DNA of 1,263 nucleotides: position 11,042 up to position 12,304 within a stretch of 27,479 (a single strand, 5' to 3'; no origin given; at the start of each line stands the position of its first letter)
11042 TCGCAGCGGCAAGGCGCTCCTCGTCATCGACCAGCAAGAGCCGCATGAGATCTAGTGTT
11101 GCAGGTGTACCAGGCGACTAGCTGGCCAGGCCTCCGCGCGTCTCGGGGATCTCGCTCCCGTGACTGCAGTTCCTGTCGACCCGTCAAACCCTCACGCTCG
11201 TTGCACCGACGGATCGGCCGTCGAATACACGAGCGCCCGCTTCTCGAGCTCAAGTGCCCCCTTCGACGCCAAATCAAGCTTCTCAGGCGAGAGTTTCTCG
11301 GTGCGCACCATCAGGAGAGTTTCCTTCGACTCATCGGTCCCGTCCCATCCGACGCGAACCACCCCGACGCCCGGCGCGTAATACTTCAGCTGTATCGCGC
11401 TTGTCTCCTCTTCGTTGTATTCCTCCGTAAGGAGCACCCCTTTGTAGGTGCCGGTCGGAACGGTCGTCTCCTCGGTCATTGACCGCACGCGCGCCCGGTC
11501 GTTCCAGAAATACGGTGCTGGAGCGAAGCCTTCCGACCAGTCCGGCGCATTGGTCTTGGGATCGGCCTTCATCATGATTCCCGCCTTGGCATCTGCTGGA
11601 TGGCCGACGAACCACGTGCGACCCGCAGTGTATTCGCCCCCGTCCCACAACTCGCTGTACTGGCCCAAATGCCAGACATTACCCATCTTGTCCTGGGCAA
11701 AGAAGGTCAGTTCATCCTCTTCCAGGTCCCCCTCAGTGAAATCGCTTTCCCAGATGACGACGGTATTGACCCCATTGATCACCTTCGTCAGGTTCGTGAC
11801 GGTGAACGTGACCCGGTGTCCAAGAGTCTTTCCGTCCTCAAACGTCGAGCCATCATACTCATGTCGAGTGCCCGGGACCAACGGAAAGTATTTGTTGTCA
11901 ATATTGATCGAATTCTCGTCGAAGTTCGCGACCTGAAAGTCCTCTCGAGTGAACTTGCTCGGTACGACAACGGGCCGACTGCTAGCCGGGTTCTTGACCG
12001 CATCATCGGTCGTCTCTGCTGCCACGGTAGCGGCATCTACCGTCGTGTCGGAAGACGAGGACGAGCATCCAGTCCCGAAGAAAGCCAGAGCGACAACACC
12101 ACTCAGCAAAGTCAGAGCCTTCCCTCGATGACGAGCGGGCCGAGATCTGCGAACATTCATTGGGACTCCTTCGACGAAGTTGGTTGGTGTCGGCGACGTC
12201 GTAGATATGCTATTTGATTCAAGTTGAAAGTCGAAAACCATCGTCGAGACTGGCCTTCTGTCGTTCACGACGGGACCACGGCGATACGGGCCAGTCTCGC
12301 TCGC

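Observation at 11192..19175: Candidate TolC-independent heteromeric metal-efflux RND system: pseudo-RND, mini-adaptor, active RND and lipoprotein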

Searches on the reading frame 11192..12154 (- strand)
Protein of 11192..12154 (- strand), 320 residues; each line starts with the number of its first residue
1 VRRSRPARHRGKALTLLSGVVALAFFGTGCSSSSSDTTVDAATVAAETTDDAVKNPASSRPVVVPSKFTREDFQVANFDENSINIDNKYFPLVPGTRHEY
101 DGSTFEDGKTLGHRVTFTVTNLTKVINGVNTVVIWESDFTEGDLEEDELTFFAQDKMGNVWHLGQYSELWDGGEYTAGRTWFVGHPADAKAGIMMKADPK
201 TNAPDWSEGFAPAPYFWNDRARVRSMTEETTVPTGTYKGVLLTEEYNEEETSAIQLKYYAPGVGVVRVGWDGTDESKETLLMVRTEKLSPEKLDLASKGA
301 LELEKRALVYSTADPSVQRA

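Call 4: search_protein_families(library=pfam, proteins=[window:11192-12154:-], max_evalue=0.01)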
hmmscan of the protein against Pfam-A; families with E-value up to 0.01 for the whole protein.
window:11192-12154:- (320 aa): 1 family
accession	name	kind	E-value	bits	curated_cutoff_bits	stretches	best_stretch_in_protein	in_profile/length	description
PF21347.3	DUF3108_like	-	0.0024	18.2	27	1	226-267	138-183/199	DUF3108-like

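Call 5: search_protein_families(library=ncbifam, proteins=[window:11192-12154:-], max_evalue=0.01)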
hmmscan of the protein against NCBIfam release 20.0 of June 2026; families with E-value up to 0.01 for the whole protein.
window:11192-12154:- (320 aa): 0 families

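Call 32: predict_structure(alignment_id=A2)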
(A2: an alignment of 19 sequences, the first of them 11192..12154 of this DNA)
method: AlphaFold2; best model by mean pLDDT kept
length: 320 residues; sequences in the alignment: 19
mean_pLDDT: 82.7   pTM: 0.76
mean pLDDT of the five models: 82.7, 81.3, 81.0, 80.8, 80.2
residues with pLDDT >= 90: 199; 70-90: 49; 50-70: 11; < 50: 61
segments of 3 or more residues with pLDDT < 50: 1-36, 38-40, 42-56, 61-65
pLDDT, mean of each block of 10 residues (from residue 1): 37 41 44 43 45 47 56 96 98 98 95 98 95 97 94 98 92 80 89 97 94 83 96 98 92 94 98 90 98 97 83 82
secondary structure, 60 per line:
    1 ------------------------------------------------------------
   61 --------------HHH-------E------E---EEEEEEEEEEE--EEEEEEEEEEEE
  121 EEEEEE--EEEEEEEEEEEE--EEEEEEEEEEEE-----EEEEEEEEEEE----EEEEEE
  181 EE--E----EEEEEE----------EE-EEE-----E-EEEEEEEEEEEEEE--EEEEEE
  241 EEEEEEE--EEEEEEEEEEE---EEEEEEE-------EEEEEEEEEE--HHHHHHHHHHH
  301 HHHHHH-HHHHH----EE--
elements in order: E96-106 E109-126 E129-140 E143-154 E160-170 E175-182 E190-195 E209-211 E219-232 E235-247 E250-260 E264-270 E278-287 H290-306 H308-312

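Call 36: fold_search(model_id=the predicted structure, library=pdb)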
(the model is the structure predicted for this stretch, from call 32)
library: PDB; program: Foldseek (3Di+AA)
matches with E <= 10: 500; with E <= 0.001: 3
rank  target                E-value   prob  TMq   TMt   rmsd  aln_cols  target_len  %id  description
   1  3fzx                  1.2e-06  1.00  0.38  0.52   7.4       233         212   14  CRYSTAL STRUCTURE OF A PUTATIVE EXPORTED PROTEIN WITH YMCC-LIKE FOLD (BF2203) FROM BACTEROIDES FRAGILIS NCTC 9343 AT 2.2 (released 2009-02-03)
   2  4fvs_A                1.4e-05  1.00  0.36  0.51   7.3       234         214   10  Crystal structure of a putative lipoprotein (BDI_3050) from Parabacteroides distasonis ATCC 8503 at 2.70 A resolution (released 2012-07-25)
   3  4fvs_E                1.9e-05  1.00  0.37  0.52   7.1       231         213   11  Crystal structure of a putative lipoprotein (BDI_3050) from Parabacteroides distasonis ATCC 8503 at 2.70 A resolution (released 2012-07-25)
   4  2zf4_B                3.2e-03  0.98  0.22  0.35   9.7       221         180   10  Crystal Structure of VioE complexed with phenylpyruvic acid (released 2008-01-01)
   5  3wje_A                4.4e-03  0.97  0.23  0.41  13.5       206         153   10  Crystal structure of mutant nitrobindin M75W/H76L/Q96C/M148L/H158L (NB6) from Arabidopsis thaliana (released 2014-04-02)
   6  6ntr_D                4.4e-03  0.99  0.31  0.39  11.4       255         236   10  Crystal Structure of Beta-barrel-like Protein of Domain of Unknown Function DUF1849 from Brucella abortus (released 2019-02-13)
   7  3wjf_A                4.6e-03  0.97  0.24  0.41  11.4       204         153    8  Crystal structure of mutant nitrobindin M75L/H76L/Q96C/V128W/M148L/H158L (NB9) from Arabidopsis thaliana (released 2014-04-02)
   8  3m4w_C                6.6e-03  0.99  0.29  0.33   8.7       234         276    7  Structural basis for the negative regulation of bacterial stress response by RseB (released 2010-05-05)
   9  2zf4_A                7.0e-03  0.95  0.23  0.35  10.3       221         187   12  Crystal Structure of VioE complexed with phenylpyruvic acid (released 2008-01-01)
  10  3wjb_A                7.0e-03  0.87  0.20  0.35  12.4       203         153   10  Crystal structure of mutant nitrobindin M75L/H76L/Q96C/M148L/H158L (NB4) from Arabidopsis thaliana (released 2014-04-09)
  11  6ntr_A                7.0e-03  1.00  0.34  0.43  11.2       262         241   11  Crystal Structure of Beta-barrel-like Protein of Domain of Unknown Function DUF1849 from Brucella abortus (released 2019-02-13)
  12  6ntr_C                7.0e-03  0.99  0.34  0.42   9.3       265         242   12  Crystal Structure of Beta-barrel-like Protein of Domain of Unknown Function DUF1849 from Brucella abortus (released 2019-02-13)
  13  2zf3_A                7.7e-03  0.84  0.21  0.31  10.9       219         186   11  Crystal Structure of VioE (released 2008-01-01)
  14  3m4w_D                8.6e-03  0.98  0.28  0.32   9.3       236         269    8  Structural basis for the negative regulation of bacterial stress response by RseB (released 2010-05-05)
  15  3wjd                  8.6e-03  0.85  0.21  0.37  11.9       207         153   11  Crystal structure of mutant nitrobindin F44W/M75L/H76L/Q96C/M148L/H158L (NB5) from Arabidopsis thaliana (released 2014-04-02)
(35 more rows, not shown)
